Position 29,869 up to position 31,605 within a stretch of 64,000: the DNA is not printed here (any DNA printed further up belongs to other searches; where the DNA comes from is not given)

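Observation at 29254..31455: Second Wzy_C-TPR paralog beside murB/secA, retaining the HN..G.G loop the first paralog may lack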

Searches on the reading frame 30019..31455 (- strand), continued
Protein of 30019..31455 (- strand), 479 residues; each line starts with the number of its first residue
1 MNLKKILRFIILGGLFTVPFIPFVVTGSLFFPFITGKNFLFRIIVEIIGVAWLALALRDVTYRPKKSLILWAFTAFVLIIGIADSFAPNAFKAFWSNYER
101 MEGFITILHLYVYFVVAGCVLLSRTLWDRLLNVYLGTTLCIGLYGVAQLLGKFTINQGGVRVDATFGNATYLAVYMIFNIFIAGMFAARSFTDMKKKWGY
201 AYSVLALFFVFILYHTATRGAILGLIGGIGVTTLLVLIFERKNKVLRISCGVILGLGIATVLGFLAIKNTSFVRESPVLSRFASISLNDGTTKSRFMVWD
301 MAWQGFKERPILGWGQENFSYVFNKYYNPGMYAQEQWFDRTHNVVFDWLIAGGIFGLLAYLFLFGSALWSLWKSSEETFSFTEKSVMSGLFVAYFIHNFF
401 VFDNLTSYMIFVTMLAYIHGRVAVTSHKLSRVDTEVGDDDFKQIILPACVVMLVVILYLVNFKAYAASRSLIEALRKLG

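Call 21: search_solved_structures(query=A4, max_evalue=1, show_alignments=3)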
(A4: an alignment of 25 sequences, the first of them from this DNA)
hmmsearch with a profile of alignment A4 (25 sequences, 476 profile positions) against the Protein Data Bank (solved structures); distinct sequences matched with E-value up to 1: 1.
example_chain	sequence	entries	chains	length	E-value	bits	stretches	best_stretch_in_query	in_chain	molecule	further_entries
7tpg_B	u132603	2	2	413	6.4e-07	31.8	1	189-364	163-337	Putative cell surface polysaccharide polymerase/ligase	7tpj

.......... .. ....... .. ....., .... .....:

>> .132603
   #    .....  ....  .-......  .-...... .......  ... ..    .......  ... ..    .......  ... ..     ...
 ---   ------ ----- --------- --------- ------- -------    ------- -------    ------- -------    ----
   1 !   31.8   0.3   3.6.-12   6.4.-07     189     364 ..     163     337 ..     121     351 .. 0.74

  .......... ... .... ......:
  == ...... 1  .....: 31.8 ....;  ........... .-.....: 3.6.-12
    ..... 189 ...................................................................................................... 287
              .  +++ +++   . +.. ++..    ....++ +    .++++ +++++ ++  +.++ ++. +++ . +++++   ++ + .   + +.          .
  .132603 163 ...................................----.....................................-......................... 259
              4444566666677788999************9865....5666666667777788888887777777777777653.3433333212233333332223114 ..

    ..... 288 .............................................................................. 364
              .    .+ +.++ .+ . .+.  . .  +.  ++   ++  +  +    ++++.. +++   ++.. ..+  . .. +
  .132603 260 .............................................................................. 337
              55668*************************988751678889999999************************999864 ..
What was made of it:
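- P2 keeps the complete WaaL Arg/Arg/His set and matches WaaL at the sequence level (call 21).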

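Call 31: predict_structure(alignment_id=A4)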
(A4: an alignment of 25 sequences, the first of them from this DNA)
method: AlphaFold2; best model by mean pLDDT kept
length: 479 residues; sequences in the alignment: 25
mean_pLDDT: 82.0   pTM: 0.86
mean pLDDT of the five models: 82.0, 79.9, 79.1, 78.6, 77.9
residues with pLDDT >= 90: 188; 70-90: 210; 50-70: 55; < 50: 26
segments of 3 or more residues with pLDDT < 50: 154-167, 428-438
pLDDT, mean of each block of 10 residues (from residue 1): 85 95 75 77 93 87 89 95 88 66 84 95 90 94 79 46 51 89 93 83 95 81 91 94 87 92 89 80 67 78 91 82 82 63 81 92 95 90 95 89 82 95 62 46 65 73 74 70
secondary structure, 60 per line:
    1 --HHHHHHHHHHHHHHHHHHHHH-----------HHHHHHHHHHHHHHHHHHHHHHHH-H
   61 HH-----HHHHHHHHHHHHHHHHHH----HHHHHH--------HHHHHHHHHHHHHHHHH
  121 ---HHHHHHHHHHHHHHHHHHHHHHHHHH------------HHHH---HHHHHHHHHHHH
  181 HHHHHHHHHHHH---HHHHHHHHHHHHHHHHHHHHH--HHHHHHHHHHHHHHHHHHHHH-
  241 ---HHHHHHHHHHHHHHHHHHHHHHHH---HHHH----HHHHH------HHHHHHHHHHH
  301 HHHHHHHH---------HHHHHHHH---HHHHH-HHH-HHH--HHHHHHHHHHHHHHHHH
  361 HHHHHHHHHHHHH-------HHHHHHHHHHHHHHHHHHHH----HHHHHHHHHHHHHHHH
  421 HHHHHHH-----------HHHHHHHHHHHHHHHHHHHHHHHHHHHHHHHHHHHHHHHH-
elements in order: H3-23 H35-58 H68-85 H90-95 H104-120 H124-149 H162-165 H169-192 H196-216 H219-239 H244-267 H271-274 H279-283 H290-308 H318-325 H329-333 H344-373 H381-400 H405-427 H439-478
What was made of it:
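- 30019..31455 (-): P2 membrane domain (aa 1-479), 13 predicted TM helices, WaaL fold. AF2 model pLDDT 82, pTM 0.86 (call 31).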

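Call 33: fold_search(model_id=the predicted structure, library=pdb)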
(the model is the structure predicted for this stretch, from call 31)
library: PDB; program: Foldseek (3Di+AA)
matches with E <= 10: 485; with E <= 0.001: 1
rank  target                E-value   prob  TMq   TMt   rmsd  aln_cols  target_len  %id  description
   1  7tpg_B                2.6e-06  1.00  0.55  0.64   6.1       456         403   15  Single-Particle Cryo-EM Structure of the WaaL O-antigen ligase in its ligand bound state (released 2022-04-06)
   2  8bh1_A                3.9e-03  1.00  0.40  0.50   8.3       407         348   14  Core divisome complex FtsWIQBL from Pseudomonas aeruginosa (released 2023-04-19)
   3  8p1u_A                1.5e-02  1.00  0.38  0.46   8.2       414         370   13  Structure of divisome complex FtsWIQLB (released 2024-05-22)
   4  4u4w_A                1.6e-02  0.33  0.12  0.13  24.1       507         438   12  Structure of a nitrate/nitrite antiporter NarK in nitrate-bound occluded state (released 2015-07-15)
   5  8ufd_A                2.4e-02  0.25  0.12  0.12  25.2       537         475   12  Multidrug efflux pump MtEfpA bound with inhibitor BRD8000.3 (released 2024-09-11)
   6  8zal_J                3.6e-02  0.20  0.12  0.12  26.8       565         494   11  EmrAB-TolC MFS-type tripartite multidrug efflux pump EA (released 2025-04-30)
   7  2wsx_A                5.8e-02  0.16  0.12  0.12  25.6       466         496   12  Crystal Structure of Carnitine Transporter from Escherichia coli (released 2010-09-08)
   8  8jzu_A                6.0e-02  0.14  0.11  0.11  26.1       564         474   11  SLC15A4_TASL complex (released 2023-09-27)
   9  9b1l                  7.4e-02  0.16  0.12  0.11  25.5       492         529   10  Urate bound human URAT1 in the outward-facing state. (released 2024-09-18)
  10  8zoj_A                9.6e-02  0.28  0.17  0.19  21.6       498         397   10  The crystal structure of YegTK267A from the Nucleoside: H+ Symporter Family (released 2025-04-02)
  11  9b3o                  9.6e-02  0.21  0.13  0.15  25.6       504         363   10  NorA in inward-occluded conformation (NorA-BRIL fusion) (released 2024-12-11)
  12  8t69                  1.0e-01  0.14  0.11  0.13  26.2       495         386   12  Human VMAT2 in complex with tetrabenazine (released 2023-11-01)
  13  9ugy                  1.1e-01  0.25  0.16  0.17  24.7       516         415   11  Cryo-EM Structure of G6PT1 bound with GlcN6P (released 2026-01-07)
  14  6kkl                  1.1e-01  0.18  0.13  0.15  25.1       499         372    9  Crystal structure of Drug:Proton Antiporter-1 (DHA1) Family SotB, in the inward conformation (H115N mutant) (released 2020-07-29)
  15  7d5q_A                1.1e-01  0.12  0.11  0.12  26.4       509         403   11  Structure of NorC transporter (K398A mutant) in an outward-open conformation in complex with a single-chain Indian cam (released 2021-06-09)
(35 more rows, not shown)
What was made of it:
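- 30019..31455 (-): Best Foldseek PDB hit is WaaL 7tpg_B, E 2.6e-6, TM 0.55/0.64, followed by FtsW (call 33).
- On WaaL / O-antigen ligase family (Pfam Wzy_C): P2: The AF2 model's top PDB hit is 7tpg_B, TM 0.55/0.64 (calls 31, 33).
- The AF2 model's best PDB match is WaaL (call 33).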

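Call 37: find_encoding_contigs(protein=P0184, flank=10000, max_places=1)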
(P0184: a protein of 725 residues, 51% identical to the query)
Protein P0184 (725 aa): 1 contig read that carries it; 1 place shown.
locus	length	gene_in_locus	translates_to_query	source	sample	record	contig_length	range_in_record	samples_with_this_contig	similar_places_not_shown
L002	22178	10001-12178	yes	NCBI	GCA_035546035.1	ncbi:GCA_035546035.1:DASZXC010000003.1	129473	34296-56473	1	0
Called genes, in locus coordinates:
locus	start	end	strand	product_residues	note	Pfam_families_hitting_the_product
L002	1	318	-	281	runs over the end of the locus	PF00535:Glycos_transf_2, PF10111:Glyco_tranf_2_2, PF13641:Glyco_tranf_2_3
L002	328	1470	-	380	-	PF13692:Glyco_trans_1_4 (weak)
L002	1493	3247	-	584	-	PF13522:GATase_6, PF13537:GATase_7, PF00733:Asn_synthase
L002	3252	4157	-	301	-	PF01531:Glyco_transf_11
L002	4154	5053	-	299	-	PF05050:Methyltransf_21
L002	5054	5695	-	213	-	-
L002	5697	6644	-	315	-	PF13524:Glyco_trans_1_2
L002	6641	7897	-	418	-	PF00005:ABC_tran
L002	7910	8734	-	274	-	PF01061:ABC2_membrane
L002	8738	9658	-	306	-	PF01073:3Beta_HSD (weak), PF01370:Epimerase, PF04321:RmlD_sub_bind, PF07993:NAD_binding_4 (faint), PF16363:GDP_Man_Dehyd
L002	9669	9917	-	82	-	PF12728:HTH_17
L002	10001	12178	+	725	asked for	PF04932:Wzy_C, PF00515:TPR_1 (faint), PF13428:TPR_14 (faint), PF14559:TPR_19 (faint), PF13424:TPR_12 (faint), PF07719:TPR_2 (faint), PF13181:TPR_8 (faint), PF13431:TPR_17 (faint)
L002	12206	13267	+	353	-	PF01565:FAD_binding_4, PF02873:MurB_C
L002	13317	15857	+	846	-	PF07517:SecA_DEAD, PF01043:SecA_PP_bind, PF21090:P-loop_SecA, PF07516:SecA_SW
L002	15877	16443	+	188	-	PF09335:VTT_dom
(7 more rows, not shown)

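Call 40: find_encoding_contigs(protein=P0156, flank=10000, max_places=1)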
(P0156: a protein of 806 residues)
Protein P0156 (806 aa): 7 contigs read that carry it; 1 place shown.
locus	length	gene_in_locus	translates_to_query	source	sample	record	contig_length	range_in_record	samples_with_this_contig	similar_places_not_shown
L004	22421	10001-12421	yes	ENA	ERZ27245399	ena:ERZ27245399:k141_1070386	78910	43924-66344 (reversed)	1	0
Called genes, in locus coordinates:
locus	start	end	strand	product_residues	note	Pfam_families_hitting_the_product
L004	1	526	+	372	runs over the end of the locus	PF13439:Glyco_transf_4, PF00534:Glycos_transf_1, PF13692:Glyco_trans_1_4, PF13524:Glyco_trans_1_2 (weak)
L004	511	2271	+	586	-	PF13522:GATase_6, PF12481:DUF3700, PF13537:GATase_7, PF00733:Asn_synthase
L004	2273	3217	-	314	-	PF01531:Glyco_transf_11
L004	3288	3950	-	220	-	PF13847:Methyltransf_31 (faint)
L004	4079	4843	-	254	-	PF05050:Methyltransf_21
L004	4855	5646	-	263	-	-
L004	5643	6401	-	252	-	PF05050:Methyltransf_21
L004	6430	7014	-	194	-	PF13489:Methyltransf_23, PF08241:Methyltransf_11 (weak)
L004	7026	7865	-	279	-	-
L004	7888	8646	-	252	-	PF05711:TylF, PF13578:Methyltransf_24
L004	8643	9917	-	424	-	PF01943:Polysacc_synt, PF13440:Polysacc_synt_3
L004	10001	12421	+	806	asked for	PF04932:Wzy_C, PF07719:TPR_2 (faint), PF13181:TPR_8 (faint), PF13432:TPR_16 (faint), PF14559:TPR_19 (faint), PF00515:TPR_1 (faint), PF23914:TPR_CcmH_CycH (weak), PF13424:TPR_12 (weak), +3 more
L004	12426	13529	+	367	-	PF01565:FAD_binding_4, PF02873:MurB_C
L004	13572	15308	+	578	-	PF07517:SecA_DEAD, PF01043:SecA_PP_bind, PF21090:P-loop_SecA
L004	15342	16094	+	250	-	PF07516:SecA_SW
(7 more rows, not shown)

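Call 58: find_encoding_contigs(protein=P0161, flank=6000, max_places=1)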
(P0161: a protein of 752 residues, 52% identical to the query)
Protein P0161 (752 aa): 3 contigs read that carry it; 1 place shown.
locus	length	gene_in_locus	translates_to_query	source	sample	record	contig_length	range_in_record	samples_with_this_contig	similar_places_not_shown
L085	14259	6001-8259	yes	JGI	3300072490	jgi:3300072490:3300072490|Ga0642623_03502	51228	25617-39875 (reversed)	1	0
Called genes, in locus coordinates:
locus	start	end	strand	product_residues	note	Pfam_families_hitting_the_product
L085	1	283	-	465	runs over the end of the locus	PF00733:Asn_synthase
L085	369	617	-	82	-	PF13522:GATase_6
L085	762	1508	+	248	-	PF02348:CTP_transf_3, PF12804:NTP_transf_3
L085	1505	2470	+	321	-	PF01380:SIS, PF00571:CBS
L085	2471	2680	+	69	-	-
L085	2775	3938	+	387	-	-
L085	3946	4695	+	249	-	PF13489:Methyltransf_23, PF07021:MetW, PF08241:Methyltransf_11 (weak), PF08242:Methyltransf_12 (weak)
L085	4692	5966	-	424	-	PF01943:Polysacc_synt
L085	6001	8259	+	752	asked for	PF04932:Wzy_C, PF23914:TPR_CcmH_CycH (faint), PF13431:TPR_17 (faint), PF13432:TPR_16 (faint), PF14561:TPR_20 (faint), PF00515:TPR_1 (faint), PF07719:TPR_2 (faint), PF13181:TPR_8 (faint), +5 more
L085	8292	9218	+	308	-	-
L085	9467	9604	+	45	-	-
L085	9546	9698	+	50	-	-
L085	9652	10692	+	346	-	PF01565:FAD_binding_4, PF02873:MurB_C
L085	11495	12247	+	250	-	PF07517:SecA_DEAD, PF01043:SecA_PP_bind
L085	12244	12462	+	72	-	PF21090:P-loop_SecA (weak)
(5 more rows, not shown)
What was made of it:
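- Two related genomes have a Wzx-type flippase directly upstream of P2 (calls 40, 58).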

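Call 59: find_encoding_contigs(protein=P0215, flank=6000, max_places=1)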
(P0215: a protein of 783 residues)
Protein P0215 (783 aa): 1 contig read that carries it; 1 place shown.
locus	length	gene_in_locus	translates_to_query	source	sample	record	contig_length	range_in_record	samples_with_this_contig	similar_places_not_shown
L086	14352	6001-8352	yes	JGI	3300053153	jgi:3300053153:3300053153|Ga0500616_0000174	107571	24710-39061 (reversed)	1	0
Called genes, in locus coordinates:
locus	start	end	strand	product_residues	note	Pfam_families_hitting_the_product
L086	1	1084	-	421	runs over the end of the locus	-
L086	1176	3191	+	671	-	PF01935:DUF87 (weak), PF10412:TrwB_AAD_bind (weak)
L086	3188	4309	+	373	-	PF13439:Glyco_transf_4, PF13579:Glyco_trans_4_4, PF00534:Glycos_transf_1, PF13692:Glyco_trans_1_4, PF13524:Glyco_trans_1_2, PF20706:GT4-conflict (weak)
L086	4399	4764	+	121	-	-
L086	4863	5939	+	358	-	PF13439:Glyco_transf_4, PF13579:Glyco_trans_4_4 (faint), PF00534:Glycos_transf_1, PF13692:Glyco_trans_1_4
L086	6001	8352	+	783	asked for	PF04932:Wzy_C, PF13181:TPR_8 (faint), PF23914:TPR_CcmH_CycH, PF00515:TPR_1 (faint), PF13424:TPR_12 (faint), PF13428:TPR_14 (faint), PF14559:TPR_19 (weak)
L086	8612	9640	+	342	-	PF01565:FAD_binding_4, PF02873:MurB_C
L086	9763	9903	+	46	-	-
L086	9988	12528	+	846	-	PF07517:SecA_DEAD, PF01043:SecA_PP_bind, PF21090:P-loop_SecA, PF07516:SecA_SW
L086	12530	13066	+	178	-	PF13563:2_5_RNA_ligase2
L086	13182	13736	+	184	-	PF04542:Sigma70_r2, PF08281:Sigma70_r4_2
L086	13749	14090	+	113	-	-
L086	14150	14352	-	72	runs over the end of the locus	PF10685:KGG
